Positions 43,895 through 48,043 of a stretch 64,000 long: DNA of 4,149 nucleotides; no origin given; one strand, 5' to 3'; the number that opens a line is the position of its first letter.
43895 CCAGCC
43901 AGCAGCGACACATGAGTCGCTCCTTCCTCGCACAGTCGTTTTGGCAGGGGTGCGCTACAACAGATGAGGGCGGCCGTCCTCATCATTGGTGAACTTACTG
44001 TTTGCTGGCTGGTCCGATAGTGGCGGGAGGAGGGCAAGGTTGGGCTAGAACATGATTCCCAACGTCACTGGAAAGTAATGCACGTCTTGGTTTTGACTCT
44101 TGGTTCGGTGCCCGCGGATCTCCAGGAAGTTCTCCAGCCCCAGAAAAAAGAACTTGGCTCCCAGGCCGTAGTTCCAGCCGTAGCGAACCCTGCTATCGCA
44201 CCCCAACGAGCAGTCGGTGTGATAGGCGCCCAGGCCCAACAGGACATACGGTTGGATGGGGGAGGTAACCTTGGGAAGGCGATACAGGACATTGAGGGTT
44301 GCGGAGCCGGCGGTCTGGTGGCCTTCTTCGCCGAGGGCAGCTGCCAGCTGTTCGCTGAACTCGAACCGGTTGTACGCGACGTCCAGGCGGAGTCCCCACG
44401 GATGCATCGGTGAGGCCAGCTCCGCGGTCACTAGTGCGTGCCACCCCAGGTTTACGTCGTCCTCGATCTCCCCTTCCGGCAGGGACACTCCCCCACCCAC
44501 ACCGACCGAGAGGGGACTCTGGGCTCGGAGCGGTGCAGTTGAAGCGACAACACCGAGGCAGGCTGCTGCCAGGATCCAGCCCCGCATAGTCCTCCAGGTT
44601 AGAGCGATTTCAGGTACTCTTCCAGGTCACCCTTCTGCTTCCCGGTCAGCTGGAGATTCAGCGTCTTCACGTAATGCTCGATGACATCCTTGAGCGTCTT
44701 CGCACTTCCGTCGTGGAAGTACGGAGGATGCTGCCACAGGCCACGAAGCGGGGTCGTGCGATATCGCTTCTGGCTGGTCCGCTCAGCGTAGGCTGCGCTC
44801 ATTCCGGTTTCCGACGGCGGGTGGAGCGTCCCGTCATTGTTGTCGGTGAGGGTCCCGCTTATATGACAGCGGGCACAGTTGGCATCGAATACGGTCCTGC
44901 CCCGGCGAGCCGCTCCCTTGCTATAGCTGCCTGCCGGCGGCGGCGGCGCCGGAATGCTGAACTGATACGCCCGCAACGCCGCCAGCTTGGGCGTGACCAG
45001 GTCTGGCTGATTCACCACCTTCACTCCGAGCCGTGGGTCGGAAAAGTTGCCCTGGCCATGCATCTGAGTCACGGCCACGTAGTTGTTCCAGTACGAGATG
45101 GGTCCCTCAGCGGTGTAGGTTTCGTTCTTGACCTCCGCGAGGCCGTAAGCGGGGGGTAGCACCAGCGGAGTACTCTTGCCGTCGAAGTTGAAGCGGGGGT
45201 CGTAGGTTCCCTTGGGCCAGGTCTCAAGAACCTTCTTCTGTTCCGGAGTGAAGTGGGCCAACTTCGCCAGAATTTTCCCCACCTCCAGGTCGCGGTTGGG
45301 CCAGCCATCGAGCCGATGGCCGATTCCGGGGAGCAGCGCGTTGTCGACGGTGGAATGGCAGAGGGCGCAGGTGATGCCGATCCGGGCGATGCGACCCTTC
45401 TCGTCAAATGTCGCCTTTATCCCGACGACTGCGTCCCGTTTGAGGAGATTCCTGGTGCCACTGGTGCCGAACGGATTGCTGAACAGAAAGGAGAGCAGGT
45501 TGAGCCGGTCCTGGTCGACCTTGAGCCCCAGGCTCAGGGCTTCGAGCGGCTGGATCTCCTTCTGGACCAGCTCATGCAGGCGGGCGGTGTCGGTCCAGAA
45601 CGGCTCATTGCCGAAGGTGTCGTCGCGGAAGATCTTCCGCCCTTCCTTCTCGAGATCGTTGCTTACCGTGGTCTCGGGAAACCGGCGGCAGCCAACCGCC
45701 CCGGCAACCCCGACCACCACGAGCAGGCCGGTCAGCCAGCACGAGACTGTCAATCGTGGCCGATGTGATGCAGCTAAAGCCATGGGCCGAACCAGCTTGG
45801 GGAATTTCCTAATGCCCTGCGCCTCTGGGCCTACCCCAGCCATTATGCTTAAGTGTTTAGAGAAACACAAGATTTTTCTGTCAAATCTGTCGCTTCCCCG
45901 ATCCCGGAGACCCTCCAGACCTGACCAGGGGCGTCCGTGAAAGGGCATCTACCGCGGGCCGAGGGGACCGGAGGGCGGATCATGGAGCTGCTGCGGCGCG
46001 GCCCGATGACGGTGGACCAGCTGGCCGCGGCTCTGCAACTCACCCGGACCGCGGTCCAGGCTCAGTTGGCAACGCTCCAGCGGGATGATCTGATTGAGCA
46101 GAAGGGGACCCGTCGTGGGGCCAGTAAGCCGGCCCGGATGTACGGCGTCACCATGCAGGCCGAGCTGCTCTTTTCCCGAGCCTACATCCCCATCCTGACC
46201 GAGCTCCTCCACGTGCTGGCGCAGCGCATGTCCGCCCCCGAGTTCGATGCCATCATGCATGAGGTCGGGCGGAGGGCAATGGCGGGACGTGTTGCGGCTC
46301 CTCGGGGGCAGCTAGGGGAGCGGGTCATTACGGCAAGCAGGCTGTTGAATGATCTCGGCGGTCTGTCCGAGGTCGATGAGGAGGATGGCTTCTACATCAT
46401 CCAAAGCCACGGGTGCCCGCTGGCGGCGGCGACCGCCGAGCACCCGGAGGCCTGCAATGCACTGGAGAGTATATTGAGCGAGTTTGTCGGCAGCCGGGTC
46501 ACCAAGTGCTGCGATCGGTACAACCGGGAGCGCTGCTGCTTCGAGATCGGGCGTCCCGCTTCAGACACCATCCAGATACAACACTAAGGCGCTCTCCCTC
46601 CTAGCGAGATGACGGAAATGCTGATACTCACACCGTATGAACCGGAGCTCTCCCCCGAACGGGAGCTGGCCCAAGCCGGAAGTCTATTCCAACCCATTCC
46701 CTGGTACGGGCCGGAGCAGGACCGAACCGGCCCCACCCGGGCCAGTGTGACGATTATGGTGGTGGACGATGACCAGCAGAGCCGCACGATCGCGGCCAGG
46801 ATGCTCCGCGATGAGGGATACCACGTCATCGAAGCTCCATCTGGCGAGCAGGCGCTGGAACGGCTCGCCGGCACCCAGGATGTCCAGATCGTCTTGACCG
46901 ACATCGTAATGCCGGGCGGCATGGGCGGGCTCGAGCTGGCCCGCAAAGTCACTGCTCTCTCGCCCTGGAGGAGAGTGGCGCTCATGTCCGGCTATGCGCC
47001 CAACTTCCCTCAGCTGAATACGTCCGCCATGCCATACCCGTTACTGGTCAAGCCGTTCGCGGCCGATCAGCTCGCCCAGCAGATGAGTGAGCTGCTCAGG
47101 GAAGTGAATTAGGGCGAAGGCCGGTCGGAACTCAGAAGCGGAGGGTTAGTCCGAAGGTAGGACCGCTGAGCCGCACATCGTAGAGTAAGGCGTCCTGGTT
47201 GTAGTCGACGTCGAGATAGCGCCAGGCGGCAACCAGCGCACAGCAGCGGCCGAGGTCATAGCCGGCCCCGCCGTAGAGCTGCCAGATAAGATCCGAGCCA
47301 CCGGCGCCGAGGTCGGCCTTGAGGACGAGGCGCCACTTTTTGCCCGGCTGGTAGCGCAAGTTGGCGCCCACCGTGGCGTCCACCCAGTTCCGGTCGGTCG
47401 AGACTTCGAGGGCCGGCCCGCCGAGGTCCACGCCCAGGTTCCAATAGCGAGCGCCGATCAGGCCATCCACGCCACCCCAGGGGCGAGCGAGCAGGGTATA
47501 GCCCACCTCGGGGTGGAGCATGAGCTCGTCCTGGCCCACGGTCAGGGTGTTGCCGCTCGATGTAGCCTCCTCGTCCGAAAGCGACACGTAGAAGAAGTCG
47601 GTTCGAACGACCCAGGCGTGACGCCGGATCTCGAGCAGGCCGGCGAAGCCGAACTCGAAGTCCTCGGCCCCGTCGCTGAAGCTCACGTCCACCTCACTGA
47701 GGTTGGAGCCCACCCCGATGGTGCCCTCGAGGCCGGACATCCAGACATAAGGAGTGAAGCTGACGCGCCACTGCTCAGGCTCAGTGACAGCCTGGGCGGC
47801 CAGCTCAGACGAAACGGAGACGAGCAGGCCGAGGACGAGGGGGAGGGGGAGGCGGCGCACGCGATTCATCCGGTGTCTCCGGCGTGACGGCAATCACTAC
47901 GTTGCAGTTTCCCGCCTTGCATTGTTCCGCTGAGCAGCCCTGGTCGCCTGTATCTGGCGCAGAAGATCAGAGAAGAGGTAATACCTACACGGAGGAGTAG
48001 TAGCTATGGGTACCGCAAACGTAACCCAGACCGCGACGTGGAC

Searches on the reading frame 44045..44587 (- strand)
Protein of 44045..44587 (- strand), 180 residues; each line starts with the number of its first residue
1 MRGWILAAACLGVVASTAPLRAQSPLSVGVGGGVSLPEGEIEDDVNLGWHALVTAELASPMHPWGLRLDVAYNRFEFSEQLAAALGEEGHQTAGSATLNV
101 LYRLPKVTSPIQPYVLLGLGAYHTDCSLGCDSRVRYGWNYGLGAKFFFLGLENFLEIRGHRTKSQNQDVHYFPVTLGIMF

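Call 19: search_protein_families(library=pfam, proteins=[window:44045-44587:-], max_evalue=0.001)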
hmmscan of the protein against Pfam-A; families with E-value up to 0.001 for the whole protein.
window:44045-44587:- (180 aa): 1 family
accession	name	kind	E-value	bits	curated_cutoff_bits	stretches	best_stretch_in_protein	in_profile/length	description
PF13505.12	OMP_b-brl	-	3.3e-10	40.9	28.7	1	8-150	2-142/175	Outer membrane protein beta-barrel domain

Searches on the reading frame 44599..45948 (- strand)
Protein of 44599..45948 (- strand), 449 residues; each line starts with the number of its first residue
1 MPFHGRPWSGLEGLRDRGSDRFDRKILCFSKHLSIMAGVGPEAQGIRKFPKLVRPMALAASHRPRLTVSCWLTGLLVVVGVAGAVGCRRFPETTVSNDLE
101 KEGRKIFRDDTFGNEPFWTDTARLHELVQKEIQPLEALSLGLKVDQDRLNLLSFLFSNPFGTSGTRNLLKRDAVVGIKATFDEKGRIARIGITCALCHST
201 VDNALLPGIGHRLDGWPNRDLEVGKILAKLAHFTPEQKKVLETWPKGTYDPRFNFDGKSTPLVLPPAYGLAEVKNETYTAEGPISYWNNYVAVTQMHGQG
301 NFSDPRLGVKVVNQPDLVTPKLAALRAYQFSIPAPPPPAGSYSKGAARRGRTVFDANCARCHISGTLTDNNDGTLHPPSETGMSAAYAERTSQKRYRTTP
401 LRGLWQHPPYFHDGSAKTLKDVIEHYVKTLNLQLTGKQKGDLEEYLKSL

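Call 19: search_protein_families(library=pfam, proteins=[window:44599-45948:-], max_evalue=0.001)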
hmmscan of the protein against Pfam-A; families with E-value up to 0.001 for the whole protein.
window:44599-45948:- (449 aa): 4 families
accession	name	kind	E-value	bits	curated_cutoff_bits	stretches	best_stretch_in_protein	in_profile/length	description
PF13442.11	Cytochrome_CBB3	-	9.7e-06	26.3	27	0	346-379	2-26/68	Cytochrome C oxidase, cbb3-type, subunit III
PF21419.2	RoxA-like_Cyt-c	-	1.4e-05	25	26.7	1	396-424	2-30/39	RoxA-like, cytochrome c-like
PF00034.26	Cytochrom_C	-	0.00015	23.5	21.3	0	348-449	2-89/90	Cytochrome c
PF14495.11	Cytochrom_C550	-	0.00074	19.7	27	0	344-376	23-55/136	Cytochrome c-550 domain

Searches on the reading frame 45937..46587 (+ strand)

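Call 19: search_protein_families(library=pfam, proteins=[window:45937-46587:+], max_evalue=0.001)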
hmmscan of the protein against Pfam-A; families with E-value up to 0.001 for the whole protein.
window:45937-46587:+ (216 aa): 9 families
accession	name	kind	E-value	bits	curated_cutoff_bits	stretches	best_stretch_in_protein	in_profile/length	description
PF01022.26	HTH_5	-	1e-07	32.1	22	1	14-54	6-46/47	Bacterial regulatory protein, arsR family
PF17782.7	DprA_WH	-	6.7e-06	26.5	22.9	1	11-55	13-57/61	DprA winged helix domain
PF12802.13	MarR_2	-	1.1e-05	26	27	1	16-58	12-55/61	MarR family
PF21476.4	PF0610-like_N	-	2.3e-05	24.9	33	1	14-47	5-38/50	PF0610-like, N-terminal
PF12840.13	HTH_20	-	3e-05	24.3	27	1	14-55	8-50/51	Helix-turn-helix domain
PF13545.12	HTH_Crp_2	-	8.4e-05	22.9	27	1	23-59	22-57/70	Crp-like helix-turn-helix domain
PF09339.16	HTH_IclR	-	0.00043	20.4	22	1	15-56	8-51/52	IclR helix-turn-helix domain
PF08279.18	HTH_11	-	0.00051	20.3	25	0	15-49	5-41/55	HTH domain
PF25213.1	HVO_A0261_N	-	0.00073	19.8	35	0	14-57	15-58/86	HVO_A0261 N-terminal domain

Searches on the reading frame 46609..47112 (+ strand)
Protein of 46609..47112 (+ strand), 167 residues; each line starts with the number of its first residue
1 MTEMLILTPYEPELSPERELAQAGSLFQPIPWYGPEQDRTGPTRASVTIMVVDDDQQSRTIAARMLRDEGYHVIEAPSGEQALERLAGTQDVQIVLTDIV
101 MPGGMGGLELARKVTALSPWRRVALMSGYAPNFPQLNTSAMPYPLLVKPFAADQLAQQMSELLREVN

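Call 49: search_protein_families(library=pfam, proteins=[window:46609-47112:+], max_evalue=0.001)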
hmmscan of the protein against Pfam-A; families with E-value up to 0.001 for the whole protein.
window:46609-47112:+ (167 aa): 1 family
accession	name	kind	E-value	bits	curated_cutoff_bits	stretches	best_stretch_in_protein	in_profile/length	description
PF00072.30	Response_reg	-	4.3e-17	62.7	30.2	1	49-158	1-109/111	Response regulator receiver domain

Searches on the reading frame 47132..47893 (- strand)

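Call 19: search_protein_families(library=pfam, proteins=[window:47132-47893:-], max_evalue=0.001)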
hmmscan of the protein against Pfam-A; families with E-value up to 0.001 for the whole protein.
window:47132-47893:- (253 aa): 1 family
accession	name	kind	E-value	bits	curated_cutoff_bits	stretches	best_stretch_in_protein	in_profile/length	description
PF13505.12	OMP_b-brl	-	9.2e-08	32.9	28.7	1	56-192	19-149/175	Outer membrane protein beta-barrel domain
